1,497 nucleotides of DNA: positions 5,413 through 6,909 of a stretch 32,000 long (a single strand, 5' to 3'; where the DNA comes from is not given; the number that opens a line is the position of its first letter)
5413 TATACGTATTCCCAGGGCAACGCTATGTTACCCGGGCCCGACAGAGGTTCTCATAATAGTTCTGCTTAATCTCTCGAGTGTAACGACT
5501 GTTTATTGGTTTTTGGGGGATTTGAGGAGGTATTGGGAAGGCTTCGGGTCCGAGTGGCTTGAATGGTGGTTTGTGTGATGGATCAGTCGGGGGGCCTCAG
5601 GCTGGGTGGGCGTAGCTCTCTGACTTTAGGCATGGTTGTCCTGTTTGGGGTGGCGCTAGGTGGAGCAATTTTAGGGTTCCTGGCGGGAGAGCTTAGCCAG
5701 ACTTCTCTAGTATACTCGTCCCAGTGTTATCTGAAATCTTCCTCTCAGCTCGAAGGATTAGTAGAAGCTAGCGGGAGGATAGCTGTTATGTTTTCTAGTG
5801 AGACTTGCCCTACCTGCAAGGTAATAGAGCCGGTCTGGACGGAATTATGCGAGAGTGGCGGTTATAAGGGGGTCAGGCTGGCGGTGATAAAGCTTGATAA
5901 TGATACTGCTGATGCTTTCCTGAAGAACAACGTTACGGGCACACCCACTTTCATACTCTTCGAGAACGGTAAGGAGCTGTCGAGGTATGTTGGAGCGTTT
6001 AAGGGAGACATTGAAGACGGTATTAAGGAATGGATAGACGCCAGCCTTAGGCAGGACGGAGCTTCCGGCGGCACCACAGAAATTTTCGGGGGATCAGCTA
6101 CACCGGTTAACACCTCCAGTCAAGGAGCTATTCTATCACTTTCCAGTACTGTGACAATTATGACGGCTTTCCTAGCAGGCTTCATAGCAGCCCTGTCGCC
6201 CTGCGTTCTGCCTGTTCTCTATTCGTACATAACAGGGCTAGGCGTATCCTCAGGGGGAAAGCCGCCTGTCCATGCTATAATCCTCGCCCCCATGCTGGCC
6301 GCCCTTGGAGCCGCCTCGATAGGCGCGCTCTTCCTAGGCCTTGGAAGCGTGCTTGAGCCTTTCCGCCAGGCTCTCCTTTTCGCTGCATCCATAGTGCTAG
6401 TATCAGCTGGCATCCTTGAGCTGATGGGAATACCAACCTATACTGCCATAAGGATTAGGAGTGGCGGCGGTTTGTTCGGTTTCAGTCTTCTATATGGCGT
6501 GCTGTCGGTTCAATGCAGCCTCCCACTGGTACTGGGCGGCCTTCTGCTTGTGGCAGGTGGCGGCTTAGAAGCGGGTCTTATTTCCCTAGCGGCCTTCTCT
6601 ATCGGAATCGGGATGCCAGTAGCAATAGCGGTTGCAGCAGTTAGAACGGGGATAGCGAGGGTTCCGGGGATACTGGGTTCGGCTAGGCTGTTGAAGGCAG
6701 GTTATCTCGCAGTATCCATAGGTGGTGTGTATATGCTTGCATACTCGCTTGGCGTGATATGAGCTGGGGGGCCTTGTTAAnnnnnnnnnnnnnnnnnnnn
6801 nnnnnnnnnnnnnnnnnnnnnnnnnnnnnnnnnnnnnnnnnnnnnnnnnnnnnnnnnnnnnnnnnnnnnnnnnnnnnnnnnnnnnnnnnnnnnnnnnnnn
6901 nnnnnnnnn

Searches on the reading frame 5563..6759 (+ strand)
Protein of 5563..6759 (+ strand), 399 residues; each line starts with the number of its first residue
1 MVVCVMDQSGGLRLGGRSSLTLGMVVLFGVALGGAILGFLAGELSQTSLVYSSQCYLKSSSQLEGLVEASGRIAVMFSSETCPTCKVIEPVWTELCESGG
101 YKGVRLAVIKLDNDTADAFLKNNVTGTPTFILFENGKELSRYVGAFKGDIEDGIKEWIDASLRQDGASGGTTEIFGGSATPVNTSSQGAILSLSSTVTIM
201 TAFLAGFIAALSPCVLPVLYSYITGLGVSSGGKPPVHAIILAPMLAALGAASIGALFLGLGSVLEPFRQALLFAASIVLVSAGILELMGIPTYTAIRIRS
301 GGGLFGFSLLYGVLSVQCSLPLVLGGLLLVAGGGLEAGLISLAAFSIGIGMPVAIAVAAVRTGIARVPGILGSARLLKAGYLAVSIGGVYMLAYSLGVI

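Call 4: search_protein_families(library=pfam, proteins=[window:5563-6759:+], max_evalue=0.01)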
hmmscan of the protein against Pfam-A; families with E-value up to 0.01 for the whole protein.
window:5563-6759:+ (399 aa): 3 families
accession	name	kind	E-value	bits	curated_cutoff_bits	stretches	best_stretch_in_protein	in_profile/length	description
PF00085.26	Thioredoxin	-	2.5e-13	50.4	23.5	1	67-155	14-102/103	Thioredoxin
PF13098.12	Thioredoxin_2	-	4.8e-06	27.3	27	1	72-146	7-95/104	Thioredoxin-like domain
PF13192.12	Thioredoxin_3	-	0.005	17.3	24.8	1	73-132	3-55/76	Thioredoxin domain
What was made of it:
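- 5563..6762 (+): Thioredoxin (CPTC, aa 82-85) fused to a CcdA/DsbD-like multi-TM thiol-transfer domain. It ends 18 bp before ccmF. Public gene callers start it at 5578, giving 394 aa. Pfam Thioredoxin E = 2.5e-13 (call 4).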

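Call 6: search_protein_families(library=ncbifam, proteins=[window:5563-6759:+], max_evalue=0.01)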
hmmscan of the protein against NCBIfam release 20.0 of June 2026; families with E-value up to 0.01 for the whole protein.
window:5563-6759:+ (399 aa): 7 families
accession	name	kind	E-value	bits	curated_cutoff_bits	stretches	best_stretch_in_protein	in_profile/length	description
NF006898.0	PRK09381.1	equivalog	1.2e-09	38.5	138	1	65-162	16-108/109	thioredoxin TrxA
TIGR01068.1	thioredoxin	equivalog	8.3e-09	35.5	96.8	1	61-147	4-89/101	thioredoxin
TIGR01126.1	pdi_dom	equivalog_domain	1.7e-06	28.3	107.2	1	63-146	6-92/105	protein disulfide-isomerase domain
NF047697.1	ThioredTrxAClost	equivalog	2.2e-05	24.5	140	1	66-157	13-104/105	thioredoxin TrxA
NF045694.1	seleno_TsoB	exception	0.00056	18.1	805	1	184-355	170-354/572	rhodanese/DsbD fusion-like selenoprotein TsoB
NF008229.0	PRK10996.1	equivalog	0.0018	18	125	1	59-162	41-139/141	thioredoxin TrxC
TIGR01130.1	ER_PDI_fam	subfamily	0.0048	16.5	344.25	1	77-138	370-429/476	protein disulfide-isomerase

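Call 41: search_solved_structures(query=window:5563-6759:+, max_evalue=10, show_alignments=0)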
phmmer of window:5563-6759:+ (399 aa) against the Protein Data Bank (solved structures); distinct sequences matched with E-value up to 10: 239 (the best 60 are shown).
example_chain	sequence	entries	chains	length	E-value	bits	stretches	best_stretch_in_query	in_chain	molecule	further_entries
8eky_M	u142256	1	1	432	2.8e-20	76.2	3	58-185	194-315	Thioredoxin domain-containing protein 5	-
3dyr_A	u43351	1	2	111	4.5e-10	42.6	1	65-162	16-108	Thioredoxin-1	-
5xoc_B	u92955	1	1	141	6.3e-10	42.1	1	65-177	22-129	Thioredoxin 1,Forkhead box protein H1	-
2xbq_A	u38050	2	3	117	6.9e-10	42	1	47-158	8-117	THIOREDOXIN | THIOREDOXINN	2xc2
2h71_A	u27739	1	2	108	1.8e-09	40.6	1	65-162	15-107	Thioredoxin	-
5e4w_A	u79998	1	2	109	3e-09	39.9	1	65-162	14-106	Thioredoxin-1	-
2h75_A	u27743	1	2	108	3.1e-09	39.8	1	64-162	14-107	Thioredoxin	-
4kca_A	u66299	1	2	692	3.2e-09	39.8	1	65-174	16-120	Endo-1,5-alpha-L-arabinanase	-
2xbi_A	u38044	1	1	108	3.4e-09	39.7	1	55-158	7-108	THIOREDOXIN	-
2h6y_A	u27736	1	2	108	3.4e-09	39.7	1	65-162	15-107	Thioredoxin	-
2h70_A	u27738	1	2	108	3.8e-09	39.5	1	65-162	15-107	Thioredoxin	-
5hr3_A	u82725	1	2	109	3.9e-09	39.5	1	65-162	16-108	Thioredoxin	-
2h76_A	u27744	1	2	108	3.9e-09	39.5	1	65-162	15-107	Thioredoxin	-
2h74_A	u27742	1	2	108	3.9e-09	39.5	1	65-162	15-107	Thioredoxin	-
2h73_A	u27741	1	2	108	3.9e-09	39.5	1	65-162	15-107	Thioredoxin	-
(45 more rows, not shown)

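Call 42: find_homologous_proteins(query=window:5563-6759:+, max_evalue=0.001)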
Query window:5563-6759:+ (399 aa): 6 proteins with E <= 0.001 among 8000 candidates.
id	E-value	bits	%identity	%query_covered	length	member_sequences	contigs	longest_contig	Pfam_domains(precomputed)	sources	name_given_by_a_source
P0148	2.0e-229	779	96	99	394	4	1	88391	PF00085.27,PF13098.14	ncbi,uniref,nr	ncbi:thioredoxin [Aeropyrum pernix]|uniref:Thioredoxin n=2 Tax=Aeropyrum pernix TaxID=56636 RepID=A0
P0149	5.0e-187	640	76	99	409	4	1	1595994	PF00085.27,PF13098.14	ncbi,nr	ncbi:thioredoxin family protein [Aeropyrum camini]|nr:thioredoxin domain-containing protein [Aeropyr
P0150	6.2e-74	268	44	87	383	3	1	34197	PF00085.27,PF13098.14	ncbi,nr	ncbi:MAG: thioredoxin domain-containing protein [Aeropyrum sp.]|nr:thioredoxin domain-containing pro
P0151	4.8e-66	242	39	96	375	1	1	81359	PF00085.27,PF13098.14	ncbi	-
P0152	2.4e-64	236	39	96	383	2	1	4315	PF00085.27,PF13098.14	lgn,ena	-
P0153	1.2e-61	227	41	94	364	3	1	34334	PF00085.27,PF13098.14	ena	-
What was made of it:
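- Tried and rejected: The homolog search with the upstream protein returned only 6 hits, probably because of thioredoxin word bias (call 42).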

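Call 65: search_protein_families(library=pfam, alignment_id=A3, max_evalue=0.05)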
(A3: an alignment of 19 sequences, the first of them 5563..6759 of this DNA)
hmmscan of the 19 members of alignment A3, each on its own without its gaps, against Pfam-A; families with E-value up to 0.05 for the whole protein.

A. member 1, window:5563-6759:+ (399 aa): 3 families
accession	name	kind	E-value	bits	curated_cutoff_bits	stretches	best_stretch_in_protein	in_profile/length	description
PF00085.26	Thioredoxin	-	2.5e-13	50.4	23.5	1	67-155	14-102/103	Thioredoxin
PF13098.12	Thioredoxin_2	-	4.8e-06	27.3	27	1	72-146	7-95/104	Thioredoxin-like domain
PF13192.12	Thioredoxin_3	-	0.005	17.3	24.8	1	73-132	3-55/76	Thioredoxin domain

B. families by the number of members that match (of 19 scanned): 14 families
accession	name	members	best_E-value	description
PF00085.26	Thioredoxin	19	2.5e-13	Thioredoxin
PF13098.12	Thioredoxin_2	19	1.3e-10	Thioredoxin-like domain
PF13192.12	Thioredoxin_3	10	0.00089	Thioredoxin domain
PF08534.16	Redoxin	6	7.8e-05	Redoxin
PF13442.11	Cytochrome_CBB3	5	0.00035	Cytochrome C oxidase, cbb3-type, subunit III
PF13905.12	Thioredoxin_8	4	6.3e-05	Thioredoxin-like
PF02683.22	DsbD_TM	3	3e-05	Cytochrome C biogenesis protein transmembrane domain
PF13728.12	TraF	3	0.0016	F plasmid transfer operon protein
PF13462.12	Thioredoxin_4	3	0.0035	Thioredoxin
PF14595.12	Thioredoxin_9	2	0.0012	Thioredoxin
PF13386.12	DsbD_2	1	0.0045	Cytochrome C biogenesis protein transmembrane region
PF19779.4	DUF6264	1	0.023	Family of unknown function (DUF6264)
PF02167.20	Cytochrom_C1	1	0.041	Cytochrome C1 family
PF00034.26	Cytochrom_C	1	0.043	Cytochrome c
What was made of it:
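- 5563..6762 (+): 3 of 19 orthologs hit PF02683 DsbD_TM, best E = 3e-5 (call 65).
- On CcdA/DsbD thiol transporter fused to thioredoxin (upstream gene): 3 of 19 orthologs hit PF02683, best E = 3e-5 (call 65).
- Closest known: CcdA/DsbD plus CcmG/ResA thiol-reduction module. Same: DsbD_TM hits in orthologs (call 65).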
